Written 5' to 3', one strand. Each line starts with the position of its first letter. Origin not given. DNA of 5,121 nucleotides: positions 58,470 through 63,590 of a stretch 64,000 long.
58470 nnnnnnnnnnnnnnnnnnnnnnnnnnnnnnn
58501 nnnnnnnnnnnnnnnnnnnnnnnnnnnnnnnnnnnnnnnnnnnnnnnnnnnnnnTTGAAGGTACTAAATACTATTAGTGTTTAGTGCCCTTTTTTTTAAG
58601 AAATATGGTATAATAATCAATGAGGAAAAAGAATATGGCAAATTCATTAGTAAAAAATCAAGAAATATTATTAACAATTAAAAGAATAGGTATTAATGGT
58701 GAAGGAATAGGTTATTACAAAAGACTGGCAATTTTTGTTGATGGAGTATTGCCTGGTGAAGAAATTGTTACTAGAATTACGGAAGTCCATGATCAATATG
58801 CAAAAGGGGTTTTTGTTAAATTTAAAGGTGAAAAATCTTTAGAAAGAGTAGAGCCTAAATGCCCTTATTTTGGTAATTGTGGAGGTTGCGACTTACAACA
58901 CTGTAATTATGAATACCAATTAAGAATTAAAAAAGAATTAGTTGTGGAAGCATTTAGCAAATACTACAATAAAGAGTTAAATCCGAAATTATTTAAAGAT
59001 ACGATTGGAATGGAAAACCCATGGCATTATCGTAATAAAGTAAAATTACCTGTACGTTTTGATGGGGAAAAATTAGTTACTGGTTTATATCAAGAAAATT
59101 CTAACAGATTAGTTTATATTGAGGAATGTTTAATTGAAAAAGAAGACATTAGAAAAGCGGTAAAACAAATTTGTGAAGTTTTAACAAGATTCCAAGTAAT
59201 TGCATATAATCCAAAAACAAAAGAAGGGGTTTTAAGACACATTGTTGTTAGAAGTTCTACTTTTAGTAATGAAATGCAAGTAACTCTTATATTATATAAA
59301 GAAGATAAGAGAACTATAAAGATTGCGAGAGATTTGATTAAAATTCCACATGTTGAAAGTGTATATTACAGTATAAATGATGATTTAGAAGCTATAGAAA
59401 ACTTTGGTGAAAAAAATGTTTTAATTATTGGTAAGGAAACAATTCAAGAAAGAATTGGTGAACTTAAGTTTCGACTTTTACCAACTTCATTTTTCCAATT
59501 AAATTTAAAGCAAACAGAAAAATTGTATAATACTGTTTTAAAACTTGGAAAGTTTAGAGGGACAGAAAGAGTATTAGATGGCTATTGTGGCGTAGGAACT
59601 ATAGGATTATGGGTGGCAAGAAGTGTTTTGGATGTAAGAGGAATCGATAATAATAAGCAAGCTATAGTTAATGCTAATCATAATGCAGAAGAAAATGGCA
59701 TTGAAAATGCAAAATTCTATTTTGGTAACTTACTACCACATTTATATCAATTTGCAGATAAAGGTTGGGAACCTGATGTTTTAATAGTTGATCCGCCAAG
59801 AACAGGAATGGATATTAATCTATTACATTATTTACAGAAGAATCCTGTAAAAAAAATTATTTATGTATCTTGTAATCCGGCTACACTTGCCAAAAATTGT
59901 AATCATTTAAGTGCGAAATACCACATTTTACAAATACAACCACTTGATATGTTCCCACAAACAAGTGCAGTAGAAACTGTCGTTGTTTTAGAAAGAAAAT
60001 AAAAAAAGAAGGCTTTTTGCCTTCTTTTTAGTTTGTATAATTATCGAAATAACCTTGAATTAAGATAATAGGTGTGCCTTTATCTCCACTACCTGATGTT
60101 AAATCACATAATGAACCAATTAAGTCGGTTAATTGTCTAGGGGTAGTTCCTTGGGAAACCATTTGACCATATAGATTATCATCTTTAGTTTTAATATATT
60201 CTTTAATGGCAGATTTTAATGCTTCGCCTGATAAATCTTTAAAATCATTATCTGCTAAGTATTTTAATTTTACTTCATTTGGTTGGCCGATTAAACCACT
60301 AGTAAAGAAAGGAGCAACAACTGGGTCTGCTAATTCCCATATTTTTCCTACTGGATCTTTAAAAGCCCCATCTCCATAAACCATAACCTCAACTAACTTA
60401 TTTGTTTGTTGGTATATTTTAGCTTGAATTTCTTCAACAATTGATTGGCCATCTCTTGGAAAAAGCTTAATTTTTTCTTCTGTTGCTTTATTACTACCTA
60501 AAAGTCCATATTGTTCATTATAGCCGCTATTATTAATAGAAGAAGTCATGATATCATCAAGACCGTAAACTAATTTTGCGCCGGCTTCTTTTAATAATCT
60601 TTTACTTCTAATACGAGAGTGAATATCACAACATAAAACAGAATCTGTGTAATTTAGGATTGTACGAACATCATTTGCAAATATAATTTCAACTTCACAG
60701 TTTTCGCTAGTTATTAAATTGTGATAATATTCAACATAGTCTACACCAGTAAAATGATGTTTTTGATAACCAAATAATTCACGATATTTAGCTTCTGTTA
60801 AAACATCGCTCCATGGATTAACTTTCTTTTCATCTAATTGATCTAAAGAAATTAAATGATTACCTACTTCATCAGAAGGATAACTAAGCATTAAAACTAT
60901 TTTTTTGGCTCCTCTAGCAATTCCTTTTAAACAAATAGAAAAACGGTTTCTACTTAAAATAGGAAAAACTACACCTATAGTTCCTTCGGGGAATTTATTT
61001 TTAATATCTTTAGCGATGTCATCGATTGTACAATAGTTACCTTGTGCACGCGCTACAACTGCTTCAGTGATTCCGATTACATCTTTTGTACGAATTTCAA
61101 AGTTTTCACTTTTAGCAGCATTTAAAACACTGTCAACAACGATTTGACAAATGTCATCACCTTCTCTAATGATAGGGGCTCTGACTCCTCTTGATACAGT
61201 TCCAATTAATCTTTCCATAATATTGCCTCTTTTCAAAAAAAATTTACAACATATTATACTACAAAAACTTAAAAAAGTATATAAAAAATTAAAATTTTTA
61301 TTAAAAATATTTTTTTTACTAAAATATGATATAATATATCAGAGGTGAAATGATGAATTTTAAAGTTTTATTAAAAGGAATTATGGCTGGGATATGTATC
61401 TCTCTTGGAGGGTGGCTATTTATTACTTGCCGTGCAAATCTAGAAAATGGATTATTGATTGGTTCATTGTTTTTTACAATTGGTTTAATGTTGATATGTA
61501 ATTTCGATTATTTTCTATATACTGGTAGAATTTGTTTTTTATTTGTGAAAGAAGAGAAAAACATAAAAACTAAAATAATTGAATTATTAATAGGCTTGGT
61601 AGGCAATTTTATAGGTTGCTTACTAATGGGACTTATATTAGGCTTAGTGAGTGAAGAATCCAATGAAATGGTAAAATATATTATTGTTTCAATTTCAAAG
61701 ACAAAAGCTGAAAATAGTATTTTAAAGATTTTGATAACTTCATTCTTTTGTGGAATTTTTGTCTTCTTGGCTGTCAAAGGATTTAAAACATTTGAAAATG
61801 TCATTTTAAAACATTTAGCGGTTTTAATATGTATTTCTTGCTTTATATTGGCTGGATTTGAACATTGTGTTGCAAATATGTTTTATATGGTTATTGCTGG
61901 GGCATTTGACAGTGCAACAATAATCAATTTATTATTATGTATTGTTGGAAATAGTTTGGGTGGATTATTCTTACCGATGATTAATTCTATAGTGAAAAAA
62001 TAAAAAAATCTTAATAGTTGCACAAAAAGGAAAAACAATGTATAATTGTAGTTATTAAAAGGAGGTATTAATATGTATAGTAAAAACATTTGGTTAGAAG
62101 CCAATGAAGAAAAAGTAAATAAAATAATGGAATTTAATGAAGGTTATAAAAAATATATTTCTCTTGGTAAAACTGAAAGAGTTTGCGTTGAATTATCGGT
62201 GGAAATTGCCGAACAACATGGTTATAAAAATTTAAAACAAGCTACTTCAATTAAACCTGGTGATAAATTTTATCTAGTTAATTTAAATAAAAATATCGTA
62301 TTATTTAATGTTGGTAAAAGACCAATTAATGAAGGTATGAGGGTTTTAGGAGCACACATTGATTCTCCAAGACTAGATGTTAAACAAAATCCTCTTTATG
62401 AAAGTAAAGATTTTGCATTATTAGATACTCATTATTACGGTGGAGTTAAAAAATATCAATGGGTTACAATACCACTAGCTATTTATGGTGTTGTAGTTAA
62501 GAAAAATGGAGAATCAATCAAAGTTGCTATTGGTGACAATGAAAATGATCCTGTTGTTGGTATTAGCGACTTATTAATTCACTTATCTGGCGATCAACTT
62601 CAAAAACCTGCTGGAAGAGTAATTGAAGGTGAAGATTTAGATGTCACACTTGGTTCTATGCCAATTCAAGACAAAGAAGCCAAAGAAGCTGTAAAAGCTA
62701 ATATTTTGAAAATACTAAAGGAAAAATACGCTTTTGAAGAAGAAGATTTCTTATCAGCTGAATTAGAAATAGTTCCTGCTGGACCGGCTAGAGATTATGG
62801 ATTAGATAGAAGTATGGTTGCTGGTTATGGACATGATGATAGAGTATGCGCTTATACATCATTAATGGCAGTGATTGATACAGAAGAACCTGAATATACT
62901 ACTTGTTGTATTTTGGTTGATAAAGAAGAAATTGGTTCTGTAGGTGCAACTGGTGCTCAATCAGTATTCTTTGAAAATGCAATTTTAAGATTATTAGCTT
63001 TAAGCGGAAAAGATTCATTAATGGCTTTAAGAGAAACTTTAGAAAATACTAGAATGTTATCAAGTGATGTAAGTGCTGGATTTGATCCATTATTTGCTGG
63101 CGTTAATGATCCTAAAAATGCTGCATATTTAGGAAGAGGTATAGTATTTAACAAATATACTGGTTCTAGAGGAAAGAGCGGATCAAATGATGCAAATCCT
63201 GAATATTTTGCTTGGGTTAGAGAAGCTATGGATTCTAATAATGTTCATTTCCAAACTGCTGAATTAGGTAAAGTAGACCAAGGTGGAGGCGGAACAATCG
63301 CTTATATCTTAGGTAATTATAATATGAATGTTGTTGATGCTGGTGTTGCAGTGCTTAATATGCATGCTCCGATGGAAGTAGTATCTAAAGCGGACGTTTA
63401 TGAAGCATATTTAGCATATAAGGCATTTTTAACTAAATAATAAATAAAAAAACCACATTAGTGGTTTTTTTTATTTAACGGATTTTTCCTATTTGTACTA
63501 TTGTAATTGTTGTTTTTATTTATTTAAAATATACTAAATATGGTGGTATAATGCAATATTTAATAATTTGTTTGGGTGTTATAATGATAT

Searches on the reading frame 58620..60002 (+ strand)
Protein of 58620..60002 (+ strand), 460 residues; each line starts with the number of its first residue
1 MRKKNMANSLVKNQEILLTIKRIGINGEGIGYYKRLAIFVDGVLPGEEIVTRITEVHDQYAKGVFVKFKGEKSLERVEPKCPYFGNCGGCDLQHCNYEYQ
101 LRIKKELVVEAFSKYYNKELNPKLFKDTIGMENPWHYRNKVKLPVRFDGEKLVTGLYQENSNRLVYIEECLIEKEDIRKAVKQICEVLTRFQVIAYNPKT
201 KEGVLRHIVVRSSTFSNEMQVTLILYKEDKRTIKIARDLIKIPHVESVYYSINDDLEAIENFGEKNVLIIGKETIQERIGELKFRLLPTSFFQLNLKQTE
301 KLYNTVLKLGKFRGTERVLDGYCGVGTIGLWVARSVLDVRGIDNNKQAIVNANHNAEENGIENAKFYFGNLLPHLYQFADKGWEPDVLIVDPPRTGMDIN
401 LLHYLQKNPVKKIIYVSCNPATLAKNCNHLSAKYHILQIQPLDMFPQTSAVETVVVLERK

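Call 42: search_protein_families(library=pfam, proteins=[window:58620-60002:+], max_evalue=0.00001)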
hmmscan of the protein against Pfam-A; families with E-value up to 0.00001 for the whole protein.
window:58620-60002:+ (460 aa): 4 families
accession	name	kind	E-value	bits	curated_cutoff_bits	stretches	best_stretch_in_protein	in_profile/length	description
PF05958.17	tRNA_U5-meth_tr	-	1.5e-26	93.7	23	2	383-460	282-357/357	tRNA (Uracil-5-)-methyltransferase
PF01938.26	TRAM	-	1.7e-08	34.7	21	1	13-66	5-61/61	TRAM domain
PF13847.12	Methyltransf_31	-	3e-07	30.7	27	1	316-372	5-64/145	Methyltransferase domain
PF05175.20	MTS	-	5.8e-07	29.7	23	1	315-376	32-95/170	Methyltransferase small domain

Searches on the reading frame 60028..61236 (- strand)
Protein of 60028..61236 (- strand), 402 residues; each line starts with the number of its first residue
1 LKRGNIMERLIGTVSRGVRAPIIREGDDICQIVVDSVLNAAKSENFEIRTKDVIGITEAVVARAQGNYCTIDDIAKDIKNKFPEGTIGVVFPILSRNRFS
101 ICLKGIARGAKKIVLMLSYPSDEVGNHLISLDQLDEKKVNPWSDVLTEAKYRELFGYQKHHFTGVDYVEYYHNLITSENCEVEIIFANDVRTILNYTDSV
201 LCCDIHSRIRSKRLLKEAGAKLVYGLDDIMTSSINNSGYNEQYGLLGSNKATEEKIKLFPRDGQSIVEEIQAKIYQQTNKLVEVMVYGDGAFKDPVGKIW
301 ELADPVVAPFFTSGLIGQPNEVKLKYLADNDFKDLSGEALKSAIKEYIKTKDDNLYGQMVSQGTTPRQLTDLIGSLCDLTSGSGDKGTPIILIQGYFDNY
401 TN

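Call 42: search_protein_families(library=pfam, proteins=[window:60028-61236:-], max_evalue=0.00001)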
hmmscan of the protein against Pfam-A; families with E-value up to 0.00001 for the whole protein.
window:60028-61236:- (402 aa): 1 family
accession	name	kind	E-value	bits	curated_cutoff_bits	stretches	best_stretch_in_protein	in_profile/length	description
PF01996.21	F420_ligase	-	1.4e-56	191.9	25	1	17-395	1-218/218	F420-0:Gamma-glutamyl ligase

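Call 44: search_protein_families(library=ncbifam, proteins=[window:60028-61236:-], max_evalue=1e-10)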
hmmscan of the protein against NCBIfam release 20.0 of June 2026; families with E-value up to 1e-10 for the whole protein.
window:60028-61236:- (402 aa): 0 families

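Call 94: search_solved_structures(query=window:60028-61236:-, max_evalue=0.001)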
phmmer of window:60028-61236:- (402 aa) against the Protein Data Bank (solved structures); distinct sequences matched with E-value up to 0.001: 0.

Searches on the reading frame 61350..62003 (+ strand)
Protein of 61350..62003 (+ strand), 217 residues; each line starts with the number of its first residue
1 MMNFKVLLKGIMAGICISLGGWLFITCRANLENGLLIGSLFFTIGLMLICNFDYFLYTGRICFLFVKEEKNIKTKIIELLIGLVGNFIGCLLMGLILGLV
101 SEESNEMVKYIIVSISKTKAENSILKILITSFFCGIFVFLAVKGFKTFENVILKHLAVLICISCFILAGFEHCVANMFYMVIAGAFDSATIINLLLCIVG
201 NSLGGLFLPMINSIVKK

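Call 42: search_protein_families(library=pfam, proteins=[window:61350-62003:+], max_evalue=0.00001)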
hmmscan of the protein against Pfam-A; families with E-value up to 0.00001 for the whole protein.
window:61350-62003:+ (217 aa): 1 family
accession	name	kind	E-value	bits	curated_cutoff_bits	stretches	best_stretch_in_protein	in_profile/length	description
PF01226.23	Form_Nir_trans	-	5.5e-33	114.8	34.6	1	5-208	20-233/240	Formate/nitrite transporter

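Call 44: search_protein_families(library=ncbifam, proteins=[window:61350-62003:+], max_evalue=1e-10)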
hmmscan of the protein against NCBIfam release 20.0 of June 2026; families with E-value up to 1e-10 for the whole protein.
window:61350-62003:+ (217 aa): 2 families
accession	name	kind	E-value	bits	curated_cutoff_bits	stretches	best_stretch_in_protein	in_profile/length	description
TIGR00790.1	fnt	subfamily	3.5e-23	82.4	232.3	1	3-208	6-228/239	formate/nitrite family transporter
TIGR04060.1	formate_focA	equivalog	5.9e-20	71.6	290.1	1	4-188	20-213/268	formate transporter FocA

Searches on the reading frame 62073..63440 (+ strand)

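Call 42: search_protein_families(library=pfam, proteins=[window:62073-63440:+], max_evalue=0.00001)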
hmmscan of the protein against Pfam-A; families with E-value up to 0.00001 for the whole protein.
window:62073-63440:+ (455 aa): 1 family
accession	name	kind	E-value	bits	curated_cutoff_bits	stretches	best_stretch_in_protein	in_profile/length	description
PF02127.20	Peptidase_M18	-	9.7e-88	295.3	24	1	28-452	1-431/432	Aminopeptidase I zinc metalloprotease (M18)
